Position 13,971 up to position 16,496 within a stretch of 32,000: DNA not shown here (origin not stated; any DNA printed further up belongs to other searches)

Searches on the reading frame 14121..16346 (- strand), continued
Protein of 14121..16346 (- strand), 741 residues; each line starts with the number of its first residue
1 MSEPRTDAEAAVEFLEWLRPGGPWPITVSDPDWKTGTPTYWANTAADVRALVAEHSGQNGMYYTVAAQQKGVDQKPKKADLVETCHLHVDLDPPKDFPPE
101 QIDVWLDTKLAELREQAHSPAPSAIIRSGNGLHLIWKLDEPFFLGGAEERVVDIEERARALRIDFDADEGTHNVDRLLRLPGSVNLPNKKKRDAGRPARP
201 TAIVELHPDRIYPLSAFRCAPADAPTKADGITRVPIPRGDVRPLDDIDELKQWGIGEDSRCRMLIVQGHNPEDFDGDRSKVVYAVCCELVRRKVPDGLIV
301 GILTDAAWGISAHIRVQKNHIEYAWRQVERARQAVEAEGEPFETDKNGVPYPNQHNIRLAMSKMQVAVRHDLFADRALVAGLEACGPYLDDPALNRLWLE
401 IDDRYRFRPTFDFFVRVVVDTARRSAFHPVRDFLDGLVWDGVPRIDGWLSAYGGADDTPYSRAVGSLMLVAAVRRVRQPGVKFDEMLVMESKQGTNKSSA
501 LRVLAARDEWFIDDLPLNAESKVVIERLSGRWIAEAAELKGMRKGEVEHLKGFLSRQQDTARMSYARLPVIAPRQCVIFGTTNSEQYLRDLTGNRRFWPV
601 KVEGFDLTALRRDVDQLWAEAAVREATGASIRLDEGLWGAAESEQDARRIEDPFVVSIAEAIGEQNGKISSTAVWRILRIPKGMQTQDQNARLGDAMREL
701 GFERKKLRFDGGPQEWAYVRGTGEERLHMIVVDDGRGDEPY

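Call 91: find_encoding_contigs(protein=P0273, flank=10000, max_places=1)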
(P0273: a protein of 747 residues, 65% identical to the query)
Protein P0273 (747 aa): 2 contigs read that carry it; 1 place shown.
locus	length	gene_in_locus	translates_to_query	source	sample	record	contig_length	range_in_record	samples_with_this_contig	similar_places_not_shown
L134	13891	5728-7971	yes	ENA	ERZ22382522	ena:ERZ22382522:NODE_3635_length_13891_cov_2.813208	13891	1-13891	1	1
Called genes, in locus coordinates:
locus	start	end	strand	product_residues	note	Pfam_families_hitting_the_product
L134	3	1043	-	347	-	?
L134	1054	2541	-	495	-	PF00370:FGGY_N, PF02782:FGGY_C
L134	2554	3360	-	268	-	PF00230:MIP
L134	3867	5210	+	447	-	PF13356:Arm-DNA-bind_3, PF22022:Phage_int_M (weak), PF00589:Phage_integrase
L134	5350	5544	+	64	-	PF05930:Phage_AlpA, PF12728:HTH_17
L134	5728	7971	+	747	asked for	PF05272:VapE-like_dom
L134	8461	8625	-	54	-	-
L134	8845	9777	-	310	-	-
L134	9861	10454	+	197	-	-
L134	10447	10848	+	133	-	-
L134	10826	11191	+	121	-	-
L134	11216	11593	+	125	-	-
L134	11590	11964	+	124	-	-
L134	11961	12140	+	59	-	-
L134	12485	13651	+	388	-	PF14072:DndB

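Call 94: search_protein_families(library=padloc, proteins=[L134:12485-13648:+, L134:8848-9777:-, L133:13031-14425:-, L133:14541-19841:+], max_evalue=0.001)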
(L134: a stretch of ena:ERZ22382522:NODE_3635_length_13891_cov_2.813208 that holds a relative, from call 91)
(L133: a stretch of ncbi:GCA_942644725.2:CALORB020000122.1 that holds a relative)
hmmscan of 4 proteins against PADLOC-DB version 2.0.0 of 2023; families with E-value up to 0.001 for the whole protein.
L134:12485-13648:+ (388 aa): 1 family
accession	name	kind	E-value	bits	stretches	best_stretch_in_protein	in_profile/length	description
PDLC02811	DpdB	-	7.3e-15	52.6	1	60-316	48-304/370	DpdB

L134:8848-9777:- (310 aa): 0 families

L133:13031-14425:- (465 aa): 1 family
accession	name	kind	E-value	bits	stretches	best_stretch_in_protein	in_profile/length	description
PDLC03829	ZacB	-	7.1e-07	26.5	1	4-130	226-347/586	-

L133:14541-19841:+ (1767 aa): 7 families
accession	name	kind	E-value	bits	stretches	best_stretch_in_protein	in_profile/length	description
PDLC03971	TmtA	-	0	1502.1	1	20-1766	10-1780/1782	-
PDLC03966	TmtA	-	8.5e-45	151.1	1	39-418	21-378/1655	-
PDLC03964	TmtA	-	2e-40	136.8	2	62-431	44-372/1538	-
PDLC03972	TmtA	-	6.4e-24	82.1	1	66-418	43-345/1302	-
PDLC03965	TmtA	-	3.2e-22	76.4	1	55-415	21-344/1370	-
PDLC03970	TmtA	-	8.1e-09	31.9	1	66-145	64-134/1552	-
PDLC03969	TmtA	-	1.3e-07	27.6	1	342-406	265-332/1563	-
